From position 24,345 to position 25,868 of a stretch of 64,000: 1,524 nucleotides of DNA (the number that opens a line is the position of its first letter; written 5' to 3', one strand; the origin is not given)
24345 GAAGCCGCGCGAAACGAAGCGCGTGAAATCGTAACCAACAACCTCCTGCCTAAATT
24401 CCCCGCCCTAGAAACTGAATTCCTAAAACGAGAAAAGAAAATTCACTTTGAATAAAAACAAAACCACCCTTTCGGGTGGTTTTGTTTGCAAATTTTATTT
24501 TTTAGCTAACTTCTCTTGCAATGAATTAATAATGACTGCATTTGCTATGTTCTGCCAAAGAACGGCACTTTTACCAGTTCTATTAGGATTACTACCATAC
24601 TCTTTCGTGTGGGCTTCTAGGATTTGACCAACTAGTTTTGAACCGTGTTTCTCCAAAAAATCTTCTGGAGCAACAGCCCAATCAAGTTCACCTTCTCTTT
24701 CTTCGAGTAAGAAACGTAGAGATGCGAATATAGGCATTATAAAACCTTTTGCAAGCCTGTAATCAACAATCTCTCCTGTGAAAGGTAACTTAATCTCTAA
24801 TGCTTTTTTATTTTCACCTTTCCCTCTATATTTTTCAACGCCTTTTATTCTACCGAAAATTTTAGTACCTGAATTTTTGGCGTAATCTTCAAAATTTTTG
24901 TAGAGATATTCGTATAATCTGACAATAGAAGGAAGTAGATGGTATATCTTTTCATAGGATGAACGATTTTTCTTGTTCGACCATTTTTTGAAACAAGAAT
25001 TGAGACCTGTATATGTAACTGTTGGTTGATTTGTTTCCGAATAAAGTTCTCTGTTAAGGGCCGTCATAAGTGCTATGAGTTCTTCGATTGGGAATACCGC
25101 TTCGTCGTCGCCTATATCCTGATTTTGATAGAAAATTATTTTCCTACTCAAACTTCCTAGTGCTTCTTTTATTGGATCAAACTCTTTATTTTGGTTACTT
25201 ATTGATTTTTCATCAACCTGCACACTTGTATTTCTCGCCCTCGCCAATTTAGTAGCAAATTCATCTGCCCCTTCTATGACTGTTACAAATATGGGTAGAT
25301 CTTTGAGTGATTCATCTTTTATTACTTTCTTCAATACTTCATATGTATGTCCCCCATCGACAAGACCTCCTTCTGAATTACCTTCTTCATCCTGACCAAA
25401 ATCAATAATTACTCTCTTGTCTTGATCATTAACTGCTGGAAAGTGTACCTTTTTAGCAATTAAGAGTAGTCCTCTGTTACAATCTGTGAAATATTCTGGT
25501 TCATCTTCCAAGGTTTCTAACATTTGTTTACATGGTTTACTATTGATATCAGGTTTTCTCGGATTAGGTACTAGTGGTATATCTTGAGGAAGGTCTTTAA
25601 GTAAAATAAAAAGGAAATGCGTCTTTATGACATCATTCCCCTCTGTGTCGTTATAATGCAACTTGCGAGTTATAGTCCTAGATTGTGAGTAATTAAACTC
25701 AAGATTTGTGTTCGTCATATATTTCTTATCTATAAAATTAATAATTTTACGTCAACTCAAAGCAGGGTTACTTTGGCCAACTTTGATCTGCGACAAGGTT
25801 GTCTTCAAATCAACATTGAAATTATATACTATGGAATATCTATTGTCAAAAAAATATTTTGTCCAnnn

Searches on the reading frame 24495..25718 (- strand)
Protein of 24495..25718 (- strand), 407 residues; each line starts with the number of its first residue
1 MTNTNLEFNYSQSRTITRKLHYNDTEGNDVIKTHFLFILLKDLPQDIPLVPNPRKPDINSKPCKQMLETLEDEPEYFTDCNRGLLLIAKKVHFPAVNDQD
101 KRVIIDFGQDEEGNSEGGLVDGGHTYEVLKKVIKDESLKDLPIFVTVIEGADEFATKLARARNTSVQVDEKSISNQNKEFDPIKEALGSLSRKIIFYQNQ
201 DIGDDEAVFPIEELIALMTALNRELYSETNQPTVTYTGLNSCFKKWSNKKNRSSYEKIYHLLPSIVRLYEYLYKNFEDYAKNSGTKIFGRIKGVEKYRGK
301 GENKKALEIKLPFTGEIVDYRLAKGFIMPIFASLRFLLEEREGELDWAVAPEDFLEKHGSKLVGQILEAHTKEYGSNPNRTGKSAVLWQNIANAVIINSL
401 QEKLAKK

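Call 51: search_protein_families(library=pfam, proteins=[window:24495-25718:-], max_evalue=0.01)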
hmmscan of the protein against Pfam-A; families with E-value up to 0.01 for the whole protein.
window:24495-25718:- (407 aa): 1 family
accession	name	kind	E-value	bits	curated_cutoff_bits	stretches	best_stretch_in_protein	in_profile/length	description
PF10592.14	AIPR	-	5.3e-28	99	25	1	51-364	3-290/308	AIPR protein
